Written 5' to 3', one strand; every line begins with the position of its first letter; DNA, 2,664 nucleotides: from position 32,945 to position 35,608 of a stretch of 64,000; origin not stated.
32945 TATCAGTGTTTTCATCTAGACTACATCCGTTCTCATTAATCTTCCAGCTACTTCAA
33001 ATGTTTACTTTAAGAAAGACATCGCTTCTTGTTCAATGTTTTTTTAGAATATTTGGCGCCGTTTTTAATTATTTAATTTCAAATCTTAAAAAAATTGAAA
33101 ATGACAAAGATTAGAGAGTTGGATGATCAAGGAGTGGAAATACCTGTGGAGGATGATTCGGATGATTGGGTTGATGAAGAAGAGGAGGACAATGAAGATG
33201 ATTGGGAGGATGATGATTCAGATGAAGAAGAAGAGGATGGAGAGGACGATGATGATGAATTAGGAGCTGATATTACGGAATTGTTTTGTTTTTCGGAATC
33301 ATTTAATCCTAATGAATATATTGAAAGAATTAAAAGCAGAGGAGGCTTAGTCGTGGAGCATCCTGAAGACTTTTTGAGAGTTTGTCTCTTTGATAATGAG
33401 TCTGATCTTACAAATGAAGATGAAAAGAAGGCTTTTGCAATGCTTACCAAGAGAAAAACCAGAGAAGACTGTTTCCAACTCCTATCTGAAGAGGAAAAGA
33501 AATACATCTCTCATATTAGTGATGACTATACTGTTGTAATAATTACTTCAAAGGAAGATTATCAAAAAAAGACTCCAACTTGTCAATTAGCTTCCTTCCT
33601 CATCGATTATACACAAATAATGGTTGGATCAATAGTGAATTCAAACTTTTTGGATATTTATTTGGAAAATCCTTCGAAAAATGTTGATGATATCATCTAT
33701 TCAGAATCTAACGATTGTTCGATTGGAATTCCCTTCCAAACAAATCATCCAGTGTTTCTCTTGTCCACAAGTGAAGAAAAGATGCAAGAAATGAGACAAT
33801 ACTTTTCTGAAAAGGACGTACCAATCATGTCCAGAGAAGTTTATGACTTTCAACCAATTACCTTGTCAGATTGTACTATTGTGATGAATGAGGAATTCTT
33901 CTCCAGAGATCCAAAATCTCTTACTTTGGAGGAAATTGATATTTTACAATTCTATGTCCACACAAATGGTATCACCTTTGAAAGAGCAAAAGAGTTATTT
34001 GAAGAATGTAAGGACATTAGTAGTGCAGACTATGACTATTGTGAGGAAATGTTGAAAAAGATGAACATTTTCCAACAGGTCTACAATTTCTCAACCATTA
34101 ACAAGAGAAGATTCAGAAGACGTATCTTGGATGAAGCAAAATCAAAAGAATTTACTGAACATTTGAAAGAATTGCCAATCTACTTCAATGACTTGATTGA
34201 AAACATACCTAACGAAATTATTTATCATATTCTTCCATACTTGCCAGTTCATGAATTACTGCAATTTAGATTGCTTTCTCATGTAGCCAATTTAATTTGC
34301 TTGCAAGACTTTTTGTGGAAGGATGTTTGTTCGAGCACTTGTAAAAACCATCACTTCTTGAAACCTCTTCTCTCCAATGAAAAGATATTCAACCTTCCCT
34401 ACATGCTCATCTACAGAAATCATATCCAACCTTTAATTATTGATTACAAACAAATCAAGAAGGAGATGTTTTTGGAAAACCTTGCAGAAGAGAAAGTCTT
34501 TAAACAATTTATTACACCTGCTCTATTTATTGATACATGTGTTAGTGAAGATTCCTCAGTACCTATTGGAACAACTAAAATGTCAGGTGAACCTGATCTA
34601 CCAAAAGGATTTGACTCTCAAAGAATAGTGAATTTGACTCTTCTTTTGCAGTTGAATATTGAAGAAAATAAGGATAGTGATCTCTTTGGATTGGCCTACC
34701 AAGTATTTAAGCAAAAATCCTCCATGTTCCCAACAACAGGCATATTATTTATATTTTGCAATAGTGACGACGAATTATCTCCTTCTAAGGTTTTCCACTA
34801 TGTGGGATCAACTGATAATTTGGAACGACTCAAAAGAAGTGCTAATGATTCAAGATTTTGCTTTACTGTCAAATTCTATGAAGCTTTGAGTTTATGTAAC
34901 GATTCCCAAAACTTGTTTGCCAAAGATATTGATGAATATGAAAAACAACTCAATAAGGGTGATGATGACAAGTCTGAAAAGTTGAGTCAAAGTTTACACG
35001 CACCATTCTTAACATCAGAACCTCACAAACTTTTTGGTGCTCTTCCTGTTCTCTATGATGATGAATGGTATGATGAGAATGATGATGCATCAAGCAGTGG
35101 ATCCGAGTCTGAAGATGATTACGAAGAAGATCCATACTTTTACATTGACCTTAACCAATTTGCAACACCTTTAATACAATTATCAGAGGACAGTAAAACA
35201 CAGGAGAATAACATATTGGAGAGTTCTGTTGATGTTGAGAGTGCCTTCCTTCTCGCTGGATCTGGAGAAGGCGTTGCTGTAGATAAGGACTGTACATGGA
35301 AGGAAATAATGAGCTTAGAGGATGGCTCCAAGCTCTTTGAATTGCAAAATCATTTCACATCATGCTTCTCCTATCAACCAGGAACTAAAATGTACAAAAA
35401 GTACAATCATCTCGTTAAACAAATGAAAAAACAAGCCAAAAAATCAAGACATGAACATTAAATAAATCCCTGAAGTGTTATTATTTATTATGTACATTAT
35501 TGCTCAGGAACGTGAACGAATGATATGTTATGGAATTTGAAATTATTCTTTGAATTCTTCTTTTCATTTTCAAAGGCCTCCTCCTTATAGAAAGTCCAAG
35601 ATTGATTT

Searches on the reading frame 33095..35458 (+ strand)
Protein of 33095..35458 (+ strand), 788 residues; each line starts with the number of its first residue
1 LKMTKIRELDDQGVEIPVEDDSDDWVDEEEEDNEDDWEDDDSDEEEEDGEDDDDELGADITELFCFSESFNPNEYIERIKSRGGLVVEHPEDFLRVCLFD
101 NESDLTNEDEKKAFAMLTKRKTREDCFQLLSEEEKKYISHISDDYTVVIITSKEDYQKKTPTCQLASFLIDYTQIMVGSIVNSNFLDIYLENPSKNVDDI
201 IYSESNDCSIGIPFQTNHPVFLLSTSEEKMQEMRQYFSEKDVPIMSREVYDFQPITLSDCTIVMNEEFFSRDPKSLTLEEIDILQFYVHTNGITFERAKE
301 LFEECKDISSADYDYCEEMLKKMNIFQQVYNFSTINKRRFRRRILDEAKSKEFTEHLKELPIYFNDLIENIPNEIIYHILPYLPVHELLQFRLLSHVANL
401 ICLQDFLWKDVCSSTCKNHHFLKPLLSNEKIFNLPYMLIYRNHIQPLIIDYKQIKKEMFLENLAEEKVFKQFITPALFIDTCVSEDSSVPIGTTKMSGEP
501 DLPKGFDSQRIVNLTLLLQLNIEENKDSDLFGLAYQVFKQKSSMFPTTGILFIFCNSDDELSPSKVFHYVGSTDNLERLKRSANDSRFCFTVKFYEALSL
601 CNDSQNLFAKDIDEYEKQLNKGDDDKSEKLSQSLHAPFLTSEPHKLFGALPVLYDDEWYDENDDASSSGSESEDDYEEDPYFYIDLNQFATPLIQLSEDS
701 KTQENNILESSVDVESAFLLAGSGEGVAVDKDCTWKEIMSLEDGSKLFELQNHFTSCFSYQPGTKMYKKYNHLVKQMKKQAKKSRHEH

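Call 25: search_protein_families(library=pfam, proteins=[window:33095-35458:+], max_evalue=0.001)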
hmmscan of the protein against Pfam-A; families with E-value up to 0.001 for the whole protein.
window:33095-35458:+ (788 aa): 1 family
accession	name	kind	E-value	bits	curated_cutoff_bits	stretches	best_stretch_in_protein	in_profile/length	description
PF12937.12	F-box-like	-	2.5e-06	27.6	24.3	1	368-412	1-45/47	F-box-like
